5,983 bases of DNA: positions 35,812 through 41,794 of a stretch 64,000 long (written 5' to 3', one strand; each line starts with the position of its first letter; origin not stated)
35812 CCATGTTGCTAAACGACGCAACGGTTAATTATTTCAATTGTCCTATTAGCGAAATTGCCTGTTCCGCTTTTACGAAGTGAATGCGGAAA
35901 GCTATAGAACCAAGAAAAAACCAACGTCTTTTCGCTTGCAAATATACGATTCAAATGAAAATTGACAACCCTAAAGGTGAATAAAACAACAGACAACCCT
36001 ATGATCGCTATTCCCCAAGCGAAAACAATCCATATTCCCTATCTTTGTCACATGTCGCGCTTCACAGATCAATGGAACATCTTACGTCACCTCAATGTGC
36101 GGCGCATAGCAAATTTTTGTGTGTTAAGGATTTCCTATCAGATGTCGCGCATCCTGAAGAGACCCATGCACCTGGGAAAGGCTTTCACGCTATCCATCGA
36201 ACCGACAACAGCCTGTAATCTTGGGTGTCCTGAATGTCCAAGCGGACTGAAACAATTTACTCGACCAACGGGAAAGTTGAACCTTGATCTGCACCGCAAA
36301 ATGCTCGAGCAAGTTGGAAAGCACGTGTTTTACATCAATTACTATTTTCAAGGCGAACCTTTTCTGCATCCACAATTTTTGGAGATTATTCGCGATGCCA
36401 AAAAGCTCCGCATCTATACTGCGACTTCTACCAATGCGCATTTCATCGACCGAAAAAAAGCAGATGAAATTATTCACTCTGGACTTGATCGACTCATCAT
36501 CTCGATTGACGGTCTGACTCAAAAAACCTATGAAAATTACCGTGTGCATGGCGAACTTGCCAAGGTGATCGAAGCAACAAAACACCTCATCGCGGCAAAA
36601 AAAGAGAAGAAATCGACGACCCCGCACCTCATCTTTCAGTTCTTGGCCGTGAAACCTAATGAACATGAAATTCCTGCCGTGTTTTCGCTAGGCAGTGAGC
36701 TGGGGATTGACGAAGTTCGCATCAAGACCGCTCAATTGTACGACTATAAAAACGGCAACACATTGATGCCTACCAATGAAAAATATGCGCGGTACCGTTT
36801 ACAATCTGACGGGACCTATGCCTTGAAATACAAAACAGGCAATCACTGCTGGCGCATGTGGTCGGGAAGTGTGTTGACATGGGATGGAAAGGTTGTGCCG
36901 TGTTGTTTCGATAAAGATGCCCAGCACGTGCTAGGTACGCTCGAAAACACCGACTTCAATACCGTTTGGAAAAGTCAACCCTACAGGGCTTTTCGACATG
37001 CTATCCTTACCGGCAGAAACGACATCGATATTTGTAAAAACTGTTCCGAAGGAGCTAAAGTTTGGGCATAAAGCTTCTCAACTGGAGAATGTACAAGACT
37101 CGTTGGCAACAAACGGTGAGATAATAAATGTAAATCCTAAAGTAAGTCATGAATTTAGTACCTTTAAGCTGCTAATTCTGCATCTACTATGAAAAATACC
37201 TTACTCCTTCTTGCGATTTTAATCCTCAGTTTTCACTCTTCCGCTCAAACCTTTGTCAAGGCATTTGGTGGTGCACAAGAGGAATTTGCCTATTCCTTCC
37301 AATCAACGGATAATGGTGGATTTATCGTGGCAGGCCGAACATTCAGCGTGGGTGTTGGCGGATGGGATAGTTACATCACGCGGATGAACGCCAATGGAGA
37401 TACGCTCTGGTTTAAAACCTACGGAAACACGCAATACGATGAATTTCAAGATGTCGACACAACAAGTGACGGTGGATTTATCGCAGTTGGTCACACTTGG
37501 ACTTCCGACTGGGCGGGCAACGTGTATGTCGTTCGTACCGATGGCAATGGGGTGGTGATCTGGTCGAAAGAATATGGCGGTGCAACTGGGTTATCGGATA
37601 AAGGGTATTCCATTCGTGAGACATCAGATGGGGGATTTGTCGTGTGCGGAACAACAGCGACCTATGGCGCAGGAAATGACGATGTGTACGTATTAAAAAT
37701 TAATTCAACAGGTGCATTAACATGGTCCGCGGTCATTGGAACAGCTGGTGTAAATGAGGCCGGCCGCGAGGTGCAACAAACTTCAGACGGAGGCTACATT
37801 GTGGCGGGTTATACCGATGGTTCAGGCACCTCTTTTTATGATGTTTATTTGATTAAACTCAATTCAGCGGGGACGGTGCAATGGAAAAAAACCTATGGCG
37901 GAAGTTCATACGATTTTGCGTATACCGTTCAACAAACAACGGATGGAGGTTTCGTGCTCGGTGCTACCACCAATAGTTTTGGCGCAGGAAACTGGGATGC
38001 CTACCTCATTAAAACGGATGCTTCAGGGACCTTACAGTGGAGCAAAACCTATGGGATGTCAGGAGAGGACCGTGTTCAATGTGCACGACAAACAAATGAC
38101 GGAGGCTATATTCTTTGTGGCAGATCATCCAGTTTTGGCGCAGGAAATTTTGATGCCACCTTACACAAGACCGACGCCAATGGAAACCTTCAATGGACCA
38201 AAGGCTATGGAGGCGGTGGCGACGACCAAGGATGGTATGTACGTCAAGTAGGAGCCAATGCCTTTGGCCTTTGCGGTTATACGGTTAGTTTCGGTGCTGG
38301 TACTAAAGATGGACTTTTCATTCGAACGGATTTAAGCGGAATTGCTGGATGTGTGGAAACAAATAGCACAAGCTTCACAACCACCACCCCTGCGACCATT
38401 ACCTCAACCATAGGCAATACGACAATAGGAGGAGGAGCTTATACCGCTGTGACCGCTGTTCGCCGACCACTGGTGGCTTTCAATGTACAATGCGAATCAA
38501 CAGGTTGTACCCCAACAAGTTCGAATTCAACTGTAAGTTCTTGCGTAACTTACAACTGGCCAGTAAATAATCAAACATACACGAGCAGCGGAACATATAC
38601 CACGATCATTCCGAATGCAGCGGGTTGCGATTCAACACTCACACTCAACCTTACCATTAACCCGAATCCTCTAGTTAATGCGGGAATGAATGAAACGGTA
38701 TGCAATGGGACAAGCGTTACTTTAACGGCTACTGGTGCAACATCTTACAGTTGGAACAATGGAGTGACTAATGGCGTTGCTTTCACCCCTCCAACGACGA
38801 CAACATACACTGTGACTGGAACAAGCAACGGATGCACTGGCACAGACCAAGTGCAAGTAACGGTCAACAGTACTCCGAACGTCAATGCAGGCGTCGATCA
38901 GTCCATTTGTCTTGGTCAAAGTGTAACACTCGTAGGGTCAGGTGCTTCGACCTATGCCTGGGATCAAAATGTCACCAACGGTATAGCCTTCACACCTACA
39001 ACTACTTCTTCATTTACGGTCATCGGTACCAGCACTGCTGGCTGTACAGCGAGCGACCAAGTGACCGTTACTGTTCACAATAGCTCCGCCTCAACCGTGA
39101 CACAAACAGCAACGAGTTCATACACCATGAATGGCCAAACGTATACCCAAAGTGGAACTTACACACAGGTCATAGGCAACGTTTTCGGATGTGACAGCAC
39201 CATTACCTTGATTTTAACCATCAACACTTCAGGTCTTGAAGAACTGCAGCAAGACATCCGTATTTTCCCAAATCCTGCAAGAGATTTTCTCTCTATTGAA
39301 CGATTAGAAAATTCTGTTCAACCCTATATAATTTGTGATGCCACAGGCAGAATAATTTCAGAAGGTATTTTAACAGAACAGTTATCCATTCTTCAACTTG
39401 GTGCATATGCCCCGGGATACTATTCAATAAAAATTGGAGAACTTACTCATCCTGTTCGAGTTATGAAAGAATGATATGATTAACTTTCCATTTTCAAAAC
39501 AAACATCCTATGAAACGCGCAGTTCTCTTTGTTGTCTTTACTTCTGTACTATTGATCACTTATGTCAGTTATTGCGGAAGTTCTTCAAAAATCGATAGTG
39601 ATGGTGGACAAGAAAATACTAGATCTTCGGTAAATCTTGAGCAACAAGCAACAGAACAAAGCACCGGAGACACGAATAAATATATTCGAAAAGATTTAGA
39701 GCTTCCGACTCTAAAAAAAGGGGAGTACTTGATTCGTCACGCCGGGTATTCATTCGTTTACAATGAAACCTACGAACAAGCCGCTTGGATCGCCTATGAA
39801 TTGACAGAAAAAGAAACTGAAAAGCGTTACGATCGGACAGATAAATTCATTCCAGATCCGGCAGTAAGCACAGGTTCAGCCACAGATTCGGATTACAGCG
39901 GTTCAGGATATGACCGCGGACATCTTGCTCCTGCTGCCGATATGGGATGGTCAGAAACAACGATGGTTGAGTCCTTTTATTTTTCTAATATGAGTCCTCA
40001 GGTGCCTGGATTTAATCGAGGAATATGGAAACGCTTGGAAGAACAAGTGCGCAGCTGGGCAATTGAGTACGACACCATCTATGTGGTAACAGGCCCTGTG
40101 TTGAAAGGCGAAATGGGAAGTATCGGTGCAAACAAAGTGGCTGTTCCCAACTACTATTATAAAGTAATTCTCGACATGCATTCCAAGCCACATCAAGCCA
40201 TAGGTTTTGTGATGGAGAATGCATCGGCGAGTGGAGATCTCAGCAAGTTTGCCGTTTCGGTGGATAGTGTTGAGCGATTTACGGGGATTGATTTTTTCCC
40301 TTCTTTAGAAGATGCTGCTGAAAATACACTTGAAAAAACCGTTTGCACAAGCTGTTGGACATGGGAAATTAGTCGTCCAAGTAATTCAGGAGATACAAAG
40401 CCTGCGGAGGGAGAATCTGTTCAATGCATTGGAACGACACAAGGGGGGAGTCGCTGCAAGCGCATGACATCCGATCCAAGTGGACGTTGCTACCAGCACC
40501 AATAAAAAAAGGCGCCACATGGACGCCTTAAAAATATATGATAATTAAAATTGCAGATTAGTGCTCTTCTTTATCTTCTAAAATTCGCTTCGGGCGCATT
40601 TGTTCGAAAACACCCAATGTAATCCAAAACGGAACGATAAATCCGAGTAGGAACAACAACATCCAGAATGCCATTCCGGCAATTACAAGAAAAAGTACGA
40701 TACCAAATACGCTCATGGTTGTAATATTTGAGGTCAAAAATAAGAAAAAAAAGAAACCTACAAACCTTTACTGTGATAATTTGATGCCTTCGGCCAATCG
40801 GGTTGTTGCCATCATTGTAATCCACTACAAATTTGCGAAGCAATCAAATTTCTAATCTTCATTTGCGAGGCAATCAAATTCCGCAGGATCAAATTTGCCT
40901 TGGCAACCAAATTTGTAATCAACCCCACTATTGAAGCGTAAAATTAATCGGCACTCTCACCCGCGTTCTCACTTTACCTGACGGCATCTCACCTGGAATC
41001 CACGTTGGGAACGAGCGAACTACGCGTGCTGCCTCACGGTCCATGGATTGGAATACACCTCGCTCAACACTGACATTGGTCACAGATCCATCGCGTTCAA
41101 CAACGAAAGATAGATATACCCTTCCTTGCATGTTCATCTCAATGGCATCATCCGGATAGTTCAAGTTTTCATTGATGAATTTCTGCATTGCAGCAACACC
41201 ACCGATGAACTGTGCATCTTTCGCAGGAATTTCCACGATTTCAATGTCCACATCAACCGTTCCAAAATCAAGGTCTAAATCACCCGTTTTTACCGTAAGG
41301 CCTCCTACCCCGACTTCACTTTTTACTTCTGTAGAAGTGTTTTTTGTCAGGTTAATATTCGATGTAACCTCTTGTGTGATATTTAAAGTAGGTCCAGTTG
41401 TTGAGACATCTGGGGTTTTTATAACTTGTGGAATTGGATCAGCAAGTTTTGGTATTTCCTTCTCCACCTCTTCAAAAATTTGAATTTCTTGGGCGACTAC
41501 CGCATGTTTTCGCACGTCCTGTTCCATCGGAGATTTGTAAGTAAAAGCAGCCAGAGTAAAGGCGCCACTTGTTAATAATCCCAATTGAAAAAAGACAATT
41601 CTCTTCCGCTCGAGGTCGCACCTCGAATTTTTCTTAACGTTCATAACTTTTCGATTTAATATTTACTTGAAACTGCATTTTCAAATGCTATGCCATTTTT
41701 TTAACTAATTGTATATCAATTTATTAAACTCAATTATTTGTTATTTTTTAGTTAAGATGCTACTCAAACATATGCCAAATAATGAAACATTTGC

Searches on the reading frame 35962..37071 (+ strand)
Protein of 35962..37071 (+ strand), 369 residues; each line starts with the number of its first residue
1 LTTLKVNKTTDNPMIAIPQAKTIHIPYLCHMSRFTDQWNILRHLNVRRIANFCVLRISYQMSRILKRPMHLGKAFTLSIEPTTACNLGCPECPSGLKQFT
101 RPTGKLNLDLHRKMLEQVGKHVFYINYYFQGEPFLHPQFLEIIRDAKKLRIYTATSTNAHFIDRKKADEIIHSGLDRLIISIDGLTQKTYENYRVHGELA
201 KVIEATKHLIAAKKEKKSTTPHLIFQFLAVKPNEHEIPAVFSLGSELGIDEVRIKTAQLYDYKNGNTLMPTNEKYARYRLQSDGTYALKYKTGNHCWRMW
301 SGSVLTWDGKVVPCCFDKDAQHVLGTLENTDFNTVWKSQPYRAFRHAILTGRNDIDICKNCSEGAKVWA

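Call 12: search_protein_families(library=pfam, proteins=[window:35962-37071:+], max_evalue=0.001)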
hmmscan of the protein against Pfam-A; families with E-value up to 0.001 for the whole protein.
window:35962-37071:+ (369 aa): 2 families
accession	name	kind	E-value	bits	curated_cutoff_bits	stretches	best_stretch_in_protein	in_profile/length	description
PF04055.27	Radical_SAM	-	4e-15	56.8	29.5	1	79-216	1-143/166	Radical SAM superfamily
PF13186.11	SPASM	-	5.3e-15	55.9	21.5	1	296-361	1-66/67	Iron-sulfur cluster-binding domain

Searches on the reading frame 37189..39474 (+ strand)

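Call 12: search_protein_families(library=pfam, proteins=[window:37189-39474:+], max_evalue=0.001)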
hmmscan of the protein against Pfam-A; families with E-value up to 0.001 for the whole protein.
window:37189-39474:+ (761 aa): 1 family
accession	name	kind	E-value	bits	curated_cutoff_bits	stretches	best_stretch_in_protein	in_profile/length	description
PF18962.6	Por_Secre_tail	-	3.7e-05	24.4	27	1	692-751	1-64/75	Secretion system C-terminal sorting domain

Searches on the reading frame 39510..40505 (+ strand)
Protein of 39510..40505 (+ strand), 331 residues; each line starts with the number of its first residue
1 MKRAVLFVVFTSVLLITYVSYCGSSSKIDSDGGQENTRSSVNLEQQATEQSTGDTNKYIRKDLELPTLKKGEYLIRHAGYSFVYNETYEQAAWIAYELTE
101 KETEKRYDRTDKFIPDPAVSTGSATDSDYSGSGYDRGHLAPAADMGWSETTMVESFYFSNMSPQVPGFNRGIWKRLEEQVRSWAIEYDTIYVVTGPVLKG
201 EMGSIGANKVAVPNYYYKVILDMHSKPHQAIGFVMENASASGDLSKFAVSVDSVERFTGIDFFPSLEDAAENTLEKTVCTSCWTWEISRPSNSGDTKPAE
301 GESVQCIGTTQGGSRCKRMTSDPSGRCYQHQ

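Call 12: search_protein_families(library=pfam, proteins=[window:39510-40505:+], max_evalue=0.001)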
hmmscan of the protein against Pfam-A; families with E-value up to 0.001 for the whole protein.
window:39510-40505:+ (331 aa): 1 family
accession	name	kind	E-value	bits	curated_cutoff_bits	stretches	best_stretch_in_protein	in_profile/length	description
PF01223.29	Endonuclease_NS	-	2.6e-58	197.7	23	1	71-268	15-222/223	DNA/RNA non-specific endonuclease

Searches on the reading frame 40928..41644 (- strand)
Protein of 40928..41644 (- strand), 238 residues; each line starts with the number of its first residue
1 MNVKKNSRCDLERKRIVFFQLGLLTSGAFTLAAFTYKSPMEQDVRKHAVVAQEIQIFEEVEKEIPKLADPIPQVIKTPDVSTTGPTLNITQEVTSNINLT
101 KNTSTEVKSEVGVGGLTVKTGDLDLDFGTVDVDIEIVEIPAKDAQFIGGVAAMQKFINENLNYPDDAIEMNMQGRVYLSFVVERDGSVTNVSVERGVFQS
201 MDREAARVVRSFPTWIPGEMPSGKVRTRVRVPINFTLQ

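Call 52: search_protein_families(library=pfam, proteins=[window:40928-41644:-], max_evalue=0.00001)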
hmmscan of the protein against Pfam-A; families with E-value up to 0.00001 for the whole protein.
window:40928-41644:- (238 aa): 1 family
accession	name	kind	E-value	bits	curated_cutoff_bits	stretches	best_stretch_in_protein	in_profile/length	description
PF03544.19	TonB_C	-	5.7e-16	59.2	24.6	1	160-237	2-79/79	Gram-negative bacterial TonB protein C-terminal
